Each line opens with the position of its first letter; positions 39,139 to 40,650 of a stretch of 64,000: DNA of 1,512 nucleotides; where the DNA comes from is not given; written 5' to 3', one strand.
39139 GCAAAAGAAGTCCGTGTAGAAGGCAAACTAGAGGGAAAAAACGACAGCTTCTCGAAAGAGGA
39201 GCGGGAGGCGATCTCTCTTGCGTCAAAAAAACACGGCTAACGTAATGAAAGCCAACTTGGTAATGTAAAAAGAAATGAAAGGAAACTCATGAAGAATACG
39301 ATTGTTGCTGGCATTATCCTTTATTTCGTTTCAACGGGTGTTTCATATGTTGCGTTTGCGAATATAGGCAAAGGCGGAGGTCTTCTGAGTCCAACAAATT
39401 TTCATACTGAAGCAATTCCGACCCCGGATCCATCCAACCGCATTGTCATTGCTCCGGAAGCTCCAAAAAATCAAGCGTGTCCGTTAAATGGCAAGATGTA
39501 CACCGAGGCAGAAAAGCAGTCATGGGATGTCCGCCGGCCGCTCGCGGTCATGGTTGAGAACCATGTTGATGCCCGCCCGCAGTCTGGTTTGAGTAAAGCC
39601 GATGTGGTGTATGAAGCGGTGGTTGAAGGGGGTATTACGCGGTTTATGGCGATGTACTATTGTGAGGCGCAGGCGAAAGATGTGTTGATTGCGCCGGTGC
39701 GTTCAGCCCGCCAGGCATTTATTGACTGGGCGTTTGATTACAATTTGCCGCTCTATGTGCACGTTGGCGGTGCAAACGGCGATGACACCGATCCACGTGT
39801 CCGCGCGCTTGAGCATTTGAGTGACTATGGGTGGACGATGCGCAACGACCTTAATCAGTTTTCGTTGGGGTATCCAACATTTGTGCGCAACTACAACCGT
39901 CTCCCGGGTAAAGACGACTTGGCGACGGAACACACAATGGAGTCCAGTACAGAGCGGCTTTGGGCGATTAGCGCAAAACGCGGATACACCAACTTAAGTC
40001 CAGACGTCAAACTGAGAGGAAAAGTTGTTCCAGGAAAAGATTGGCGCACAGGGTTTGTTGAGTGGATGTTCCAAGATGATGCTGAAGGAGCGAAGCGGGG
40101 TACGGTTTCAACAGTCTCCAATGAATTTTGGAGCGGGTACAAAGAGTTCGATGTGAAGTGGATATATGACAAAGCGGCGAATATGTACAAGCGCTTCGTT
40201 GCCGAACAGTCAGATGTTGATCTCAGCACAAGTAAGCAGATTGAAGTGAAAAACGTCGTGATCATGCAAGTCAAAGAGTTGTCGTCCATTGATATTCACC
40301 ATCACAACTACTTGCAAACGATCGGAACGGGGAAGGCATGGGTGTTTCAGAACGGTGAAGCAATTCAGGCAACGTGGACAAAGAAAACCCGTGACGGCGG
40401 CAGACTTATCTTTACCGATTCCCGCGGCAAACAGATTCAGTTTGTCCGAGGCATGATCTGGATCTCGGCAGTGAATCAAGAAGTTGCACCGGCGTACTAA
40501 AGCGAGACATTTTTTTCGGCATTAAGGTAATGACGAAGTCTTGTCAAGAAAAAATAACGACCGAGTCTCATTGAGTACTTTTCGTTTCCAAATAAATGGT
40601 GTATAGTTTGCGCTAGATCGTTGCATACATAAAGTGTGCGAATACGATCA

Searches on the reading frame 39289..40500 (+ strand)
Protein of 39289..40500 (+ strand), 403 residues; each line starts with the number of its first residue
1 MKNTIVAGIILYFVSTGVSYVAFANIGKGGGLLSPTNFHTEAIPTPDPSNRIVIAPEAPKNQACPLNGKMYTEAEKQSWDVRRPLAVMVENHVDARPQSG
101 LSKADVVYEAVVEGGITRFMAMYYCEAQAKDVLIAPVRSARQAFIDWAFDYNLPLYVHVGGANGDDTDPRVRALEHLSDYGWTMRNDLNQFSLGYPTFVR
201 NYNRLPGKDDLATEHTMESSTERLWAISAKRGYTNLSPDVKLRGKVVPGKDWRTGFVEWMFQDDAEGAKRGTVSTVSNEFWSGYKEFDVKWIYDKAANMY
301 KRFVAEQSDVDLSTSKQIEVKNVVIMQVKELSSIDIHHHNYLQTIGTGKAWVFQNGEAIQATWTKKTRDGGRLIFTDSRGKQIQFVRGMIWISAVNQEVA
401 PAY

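Call 71: search_protein_families(library=pfam, proteins=[window:39289-40500:+], max_evalue=0.001)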
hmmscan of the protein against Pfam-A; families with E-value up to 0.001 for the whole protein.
window:39289-40500:+ (403 aa): 2 families
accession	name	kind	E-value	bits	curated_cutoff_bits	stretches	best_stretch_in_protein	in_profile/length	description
PF11258.13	DUF3048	-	1.3e-32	113.5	25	1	77-233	9-147/148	Protein of unknown function (DUF3048) N-terminal domain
PF17479.7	DUF3048_C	-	3.7e-23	82.5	25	1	286-392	10-114/114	Protein of unknown function (DUF3048) C-terminal domain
